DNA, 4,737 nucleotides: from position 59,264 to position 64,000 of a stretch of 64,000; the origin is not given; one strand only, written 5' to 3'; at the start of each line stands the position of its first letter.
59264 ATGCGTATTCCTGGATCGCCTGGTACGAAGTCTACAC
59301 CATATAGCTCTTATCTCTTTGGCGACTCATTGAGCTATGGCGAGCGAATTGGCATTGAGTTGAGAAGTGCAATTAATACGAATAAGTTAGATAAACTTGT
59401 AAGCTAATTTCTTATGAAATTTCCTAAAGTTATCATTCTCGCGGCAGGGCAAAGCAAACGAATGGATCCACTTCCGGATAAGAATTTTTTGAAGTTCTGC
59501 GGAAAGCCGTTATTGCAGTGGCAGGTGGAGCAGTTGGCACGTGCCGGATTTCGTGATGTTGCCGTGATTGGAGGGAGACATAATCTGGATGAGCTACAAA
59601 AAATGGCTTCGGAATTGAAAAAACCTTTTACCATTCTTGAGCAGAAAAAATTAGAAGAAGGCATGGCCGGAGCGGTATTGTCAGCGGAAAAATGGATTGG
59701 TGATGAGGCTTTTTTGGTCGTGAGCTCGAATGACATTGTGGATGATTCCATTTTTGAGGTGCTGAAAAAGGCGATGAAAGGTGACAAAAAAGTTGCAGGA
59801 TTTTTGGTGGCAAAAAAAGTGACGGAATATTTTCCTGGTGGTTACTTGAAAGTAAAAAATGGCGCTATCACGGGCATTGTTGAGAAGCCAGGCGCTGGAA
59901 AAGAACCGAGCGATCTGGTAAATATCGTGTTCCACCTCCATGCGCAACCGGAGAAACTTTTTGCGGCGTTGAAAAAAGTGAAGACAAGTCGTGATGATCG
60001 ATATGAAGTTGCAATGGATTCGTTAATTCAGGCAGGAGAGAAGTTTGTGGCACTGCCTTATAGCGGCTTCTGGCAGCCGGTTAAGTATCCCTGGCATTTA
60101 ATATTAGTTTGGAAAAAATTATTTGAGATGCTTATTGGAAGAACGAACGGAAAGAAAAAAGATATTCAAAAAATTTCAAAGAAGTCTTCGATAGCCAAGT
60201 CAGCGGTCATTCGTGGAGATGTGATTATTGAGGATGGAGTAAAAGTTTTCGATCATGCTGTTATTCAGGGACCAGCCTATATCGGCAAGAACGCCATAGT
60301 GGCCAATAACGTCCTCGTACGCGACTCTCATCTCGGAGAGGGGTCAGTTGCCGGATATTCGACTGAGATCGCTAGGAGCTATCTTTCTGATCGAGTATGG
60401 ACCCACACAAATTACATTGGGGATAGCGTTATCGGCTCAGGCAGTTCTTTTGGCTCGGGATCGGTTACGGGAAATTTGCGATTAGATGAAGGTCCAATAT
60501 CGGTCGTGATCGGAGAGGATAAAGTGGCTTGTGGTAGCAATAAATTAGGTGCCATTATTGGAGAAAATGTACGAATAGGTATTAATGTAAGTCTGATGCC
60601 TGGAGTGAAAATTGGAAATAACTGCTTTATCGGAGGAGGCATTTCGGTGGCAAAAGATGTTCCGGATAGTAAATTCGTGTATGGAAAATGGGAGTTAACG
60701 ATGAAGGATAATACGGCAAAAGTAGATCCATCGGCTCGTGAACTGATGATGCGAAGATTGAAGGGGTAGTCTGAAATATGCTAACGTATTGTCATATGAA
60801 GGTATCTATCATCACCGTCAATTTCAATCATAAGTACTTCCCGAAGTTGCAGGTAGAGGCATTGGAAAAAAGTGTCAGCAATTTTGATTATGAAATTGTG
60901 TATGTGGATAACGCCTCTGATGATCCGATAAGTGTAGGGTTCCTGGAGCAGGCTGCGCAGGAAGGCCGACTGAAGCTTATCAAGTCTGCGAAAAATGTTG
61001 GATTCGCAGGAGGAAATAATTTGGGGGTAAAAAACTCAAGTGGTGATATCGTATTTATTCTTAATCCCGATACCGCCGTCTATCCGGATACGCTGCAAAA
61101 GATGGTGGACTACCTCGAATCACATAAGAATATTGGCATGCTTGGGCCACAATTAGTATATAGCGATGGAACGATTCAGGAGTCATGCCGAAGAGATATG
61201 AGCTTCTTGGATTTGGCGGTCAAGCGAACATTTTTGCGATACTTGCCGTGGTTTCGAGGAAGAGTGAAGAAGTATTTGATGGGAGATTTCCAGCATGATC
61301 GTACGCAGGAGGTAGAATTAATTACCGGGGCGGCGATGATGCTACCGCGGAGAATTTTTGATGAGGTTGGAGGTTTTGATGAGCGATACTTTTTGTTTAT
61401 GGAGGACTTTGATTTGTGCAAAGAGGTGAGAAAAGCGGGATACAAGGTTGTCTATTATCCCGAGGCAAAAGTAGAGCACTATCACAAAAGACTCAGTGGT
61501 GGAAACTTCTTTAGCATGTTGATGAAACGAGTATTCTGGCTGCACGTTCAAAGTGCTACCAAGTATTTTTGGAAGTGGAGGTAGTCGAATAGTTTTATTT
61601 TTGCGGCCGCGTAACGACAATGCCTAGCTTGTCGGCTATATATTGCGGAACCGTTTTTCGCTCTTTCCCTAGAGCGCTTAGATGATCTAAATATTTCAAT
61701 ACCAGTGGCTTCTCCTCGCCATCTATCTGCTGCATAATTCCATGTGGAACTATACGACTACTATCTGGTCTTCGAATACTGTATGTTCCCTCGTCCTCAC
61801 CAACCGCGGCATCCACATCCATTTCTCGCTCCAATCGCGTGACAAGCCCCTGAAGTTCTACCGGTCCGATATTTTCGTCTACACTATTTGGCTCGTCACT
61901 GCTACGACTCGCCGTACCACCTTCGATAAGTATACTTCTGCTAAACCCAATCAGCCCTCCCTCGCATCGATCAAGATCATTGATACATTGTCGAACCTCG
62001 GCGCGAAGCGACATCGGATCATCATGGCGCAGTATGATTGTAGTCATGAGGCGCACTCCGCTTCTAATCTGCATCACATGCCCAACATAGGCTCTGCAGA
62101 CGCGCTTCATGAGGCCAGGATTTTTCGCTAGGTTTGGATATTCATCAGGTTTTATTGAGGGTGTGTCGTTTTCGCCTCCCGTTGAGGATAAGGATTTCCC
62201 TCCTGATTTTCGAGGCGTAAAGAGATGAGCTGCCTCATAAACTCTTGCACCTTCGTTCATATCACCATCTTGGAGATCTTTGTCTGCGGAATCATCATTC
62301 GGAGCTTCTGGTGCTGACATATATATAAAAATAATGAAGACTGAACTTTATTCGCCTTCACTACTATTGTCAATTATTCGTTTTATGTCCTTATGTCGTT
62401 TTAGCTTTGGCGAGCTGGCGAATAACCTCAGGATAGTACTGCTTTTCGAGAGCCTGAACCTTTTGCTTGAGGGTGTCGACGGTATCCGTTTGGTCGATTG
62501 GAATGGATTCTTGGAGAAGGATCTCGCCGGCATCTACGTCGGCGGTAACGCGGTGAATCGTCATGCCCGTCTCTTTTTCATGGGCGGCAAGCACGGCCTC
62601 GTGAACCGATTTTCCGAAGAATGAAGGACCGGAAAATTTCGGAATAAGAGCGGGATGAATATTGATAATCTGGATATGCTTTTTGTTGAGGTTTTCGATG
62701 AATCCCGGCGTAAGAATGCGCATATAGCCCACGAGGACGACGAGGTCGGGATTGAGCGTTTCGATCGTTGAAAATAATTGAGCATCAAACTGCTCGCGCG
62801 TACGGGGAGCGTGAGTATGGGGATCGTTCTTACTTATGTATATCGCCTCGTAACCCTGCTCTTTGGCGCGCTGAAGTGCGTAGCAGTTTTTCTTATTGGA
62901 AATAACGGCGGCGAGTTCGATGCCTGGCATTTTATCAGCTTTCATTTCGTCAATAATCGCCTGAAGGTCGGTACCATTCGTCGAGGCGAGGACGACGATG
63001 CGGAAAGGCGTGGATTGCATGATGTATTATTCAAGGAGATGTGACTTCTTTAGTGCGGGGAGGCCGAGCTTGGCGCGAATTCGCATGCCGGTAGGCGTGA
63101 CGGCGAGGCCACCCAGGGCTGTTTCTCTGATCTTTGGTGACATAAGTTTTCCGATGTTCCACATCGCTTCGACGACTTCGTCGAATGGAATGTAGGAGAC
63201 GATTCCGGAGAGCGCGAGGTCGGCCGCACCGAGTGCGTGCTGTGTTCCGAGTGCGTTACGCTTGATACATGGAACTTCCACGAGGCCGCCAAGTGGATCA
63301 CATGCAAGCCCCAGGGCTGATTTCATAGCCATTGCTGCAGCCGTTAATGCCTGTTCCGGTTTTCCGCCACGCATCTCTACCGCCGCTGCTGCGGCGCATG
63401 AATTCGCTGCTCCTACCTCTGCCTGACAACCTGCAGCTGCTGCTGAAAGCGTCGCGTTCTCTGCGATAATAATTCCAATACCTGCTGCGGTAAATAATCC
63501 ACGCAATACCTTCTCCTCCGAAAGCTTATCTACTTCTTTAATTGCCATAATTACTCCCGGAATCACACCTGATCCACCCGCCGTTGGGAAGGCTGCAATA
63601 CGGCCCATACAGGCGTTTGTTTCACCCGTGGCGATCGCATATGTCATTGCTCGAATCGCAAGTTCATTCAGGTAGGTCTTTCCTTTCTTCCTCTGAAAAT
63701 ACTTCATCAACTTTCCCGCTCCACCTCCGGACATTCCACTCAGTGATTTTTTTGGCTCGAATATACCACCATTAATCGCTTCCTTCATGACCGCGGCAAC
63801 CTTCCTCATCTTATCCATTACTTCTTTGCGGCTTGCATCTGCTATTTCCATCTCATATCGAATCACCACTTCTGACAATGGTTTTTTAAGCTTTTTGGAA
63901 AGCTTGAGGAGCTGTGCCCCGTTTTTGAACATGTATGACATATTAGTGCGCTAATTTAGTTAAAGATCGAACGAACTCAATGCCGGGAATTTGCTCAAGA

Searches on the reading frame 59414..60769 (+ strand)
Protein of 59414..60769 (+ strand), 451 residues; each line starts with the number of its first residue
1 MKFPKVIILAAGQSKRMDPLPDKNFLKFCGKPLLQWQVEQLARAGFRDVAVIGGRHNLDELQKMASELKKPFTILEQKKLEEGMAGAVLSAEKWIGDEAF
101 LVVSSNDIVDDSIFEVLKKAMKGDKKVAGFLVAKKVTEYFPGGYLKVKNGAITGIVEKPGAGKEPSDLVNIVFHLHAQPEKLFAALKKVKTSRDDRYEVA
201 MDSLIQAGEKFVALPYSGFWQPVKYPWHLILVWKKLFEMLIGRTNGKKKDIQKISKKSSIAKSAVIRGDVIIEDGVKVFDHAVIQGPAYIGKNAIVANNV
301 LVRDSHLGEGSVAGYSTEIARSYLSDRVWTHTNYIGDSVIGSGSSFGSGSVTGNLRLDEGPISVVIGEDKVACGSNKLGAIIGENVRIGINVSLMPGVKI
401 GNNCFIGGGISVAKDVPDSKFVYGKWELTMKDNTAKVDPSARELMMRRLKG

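Call 61: search_protein_families(library=pfam, proteins=[window:59414-60769:+], max_evalue=0.001)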
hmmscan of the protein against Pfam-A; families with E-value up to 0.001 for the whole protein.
window:59414-60769:+ (451 aa): 7 families
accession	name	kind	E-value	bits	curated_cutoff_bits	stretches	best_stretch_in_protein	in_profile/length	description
PF00483.29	NTP_transferase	-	1.8e-18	67.4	21.2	1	5-221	1-227/245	Nucleotidyl transferase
PF00132.30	Hexapep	-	3.1e-17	61.9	27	2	379-409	1-31/36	Bacterial transferase hexapeptide (six repeats)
PF12804.13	NTP_transf_3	-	1.3e-16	61.7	27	1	6-125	1-115/160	MobA-like NTP transferase domain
PF25084.1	LbH_EIF2B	-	9.2e-09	35.7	54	1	268-350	2-85/105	EIF2B subunit epsilon LbH domain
PF14602.12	Hexapep_2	-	2.2e-05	24.5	27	1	380-412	2-32/34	Hexapeptide repeat of succinyl-transferase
PF02348.25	CTP_transf_3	-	0.00018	21.8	22.6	1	6-48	2-42/217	Cytidylyltransferase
PF01128.25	IspD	-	0.00019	21.7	27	1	6-67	3-65/221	2-C-methyl-D-erythritol 4-phosphate cytidylyltransferase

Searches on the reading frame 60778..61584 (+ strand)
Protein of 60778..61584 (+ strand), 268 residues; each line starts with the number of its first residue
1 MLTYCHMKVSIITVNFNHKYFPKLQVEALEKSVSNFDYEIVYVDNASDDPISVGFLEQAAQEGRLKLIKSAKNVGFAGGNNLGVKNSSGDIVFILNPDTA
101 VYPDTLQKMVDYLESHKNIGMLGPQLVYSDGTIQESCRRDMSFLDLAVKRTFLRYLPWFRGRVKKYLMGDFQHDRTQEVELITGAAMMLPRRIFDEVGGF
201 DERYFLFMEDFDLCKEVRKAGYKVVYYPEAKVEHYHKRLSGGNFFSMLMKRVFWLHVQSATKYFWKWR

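Call 61: search_protein_families(library=pfam, proteins=[window:60778-61584:+], max_evalue=0.001)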
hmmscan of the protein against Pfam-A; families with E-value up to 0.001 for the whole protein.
window:60778-61584:+ (268 aa): 7 families
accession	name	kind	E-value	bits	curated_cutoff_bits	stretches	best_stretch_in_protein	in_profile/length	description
PF00535.33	Glycos_transf_2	-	2.5e-18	67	23.3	1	10-162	1-132/168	Glycosyl transferase family 2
PF13641.12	Glyco_tranf_2_3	-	3.4e-15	57.1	27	1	14-238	8-215/230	Glycosyltransferase like family 2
PF13506.12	Glyco_transf_21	-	7e-09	35.8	21.7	1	85-252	27-169/174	Glycosyl transferase family 21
PF13632.12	Glyco_trans_2_3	-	1.2e-08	35.5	27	1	92-235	2-124/198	Glycosyl transferase family group 2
PF10111.15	Glyco_tranf_2_2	-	1.6e-08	34.8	27.3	1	37-224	29-206/276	Glycosyltransferase like family 2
PF13712.12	Glyco_tranf_2_5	-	1.2e-05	25.6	27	1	75-226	40-179/210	Glycosyltransferase like family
PF02709.20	Glyco_transf_7C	-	0.00013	22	23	1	179-235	16-72/78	N-terminal domain of galactosyltransferase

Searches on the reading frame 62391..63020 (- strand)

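Call 61: search_protein_families(library=pfam, proteins=[window:62391-63020:-], max_evalue=0.001)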
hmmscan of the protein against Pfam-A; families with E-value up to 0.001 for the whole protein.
window:62391-63020:- (209 aa): 1 family
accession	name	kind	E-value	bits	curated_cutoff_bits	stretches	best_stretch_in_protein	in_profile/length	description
PF00551.24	Formyl_trans_N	-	9.3e-46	156.3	26.1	1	7-200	2-181/181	Formyl transferase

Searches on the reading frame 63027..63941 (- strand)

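Call 61: search_protein_families(library=pfam, proteins=[window:63027-63941:-], max_evalue=0.001)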
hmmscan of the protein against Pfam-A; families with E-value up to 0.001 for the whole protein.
window:63027-63941:- (304 aa): 1 family
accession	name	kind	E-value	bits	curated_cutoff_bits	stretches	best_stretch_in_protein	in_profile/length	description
PF03313.21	SDH_alpha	-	4.5e-75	253.1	26.4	1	19-280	3-260/260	Serine dehydratase alpha chain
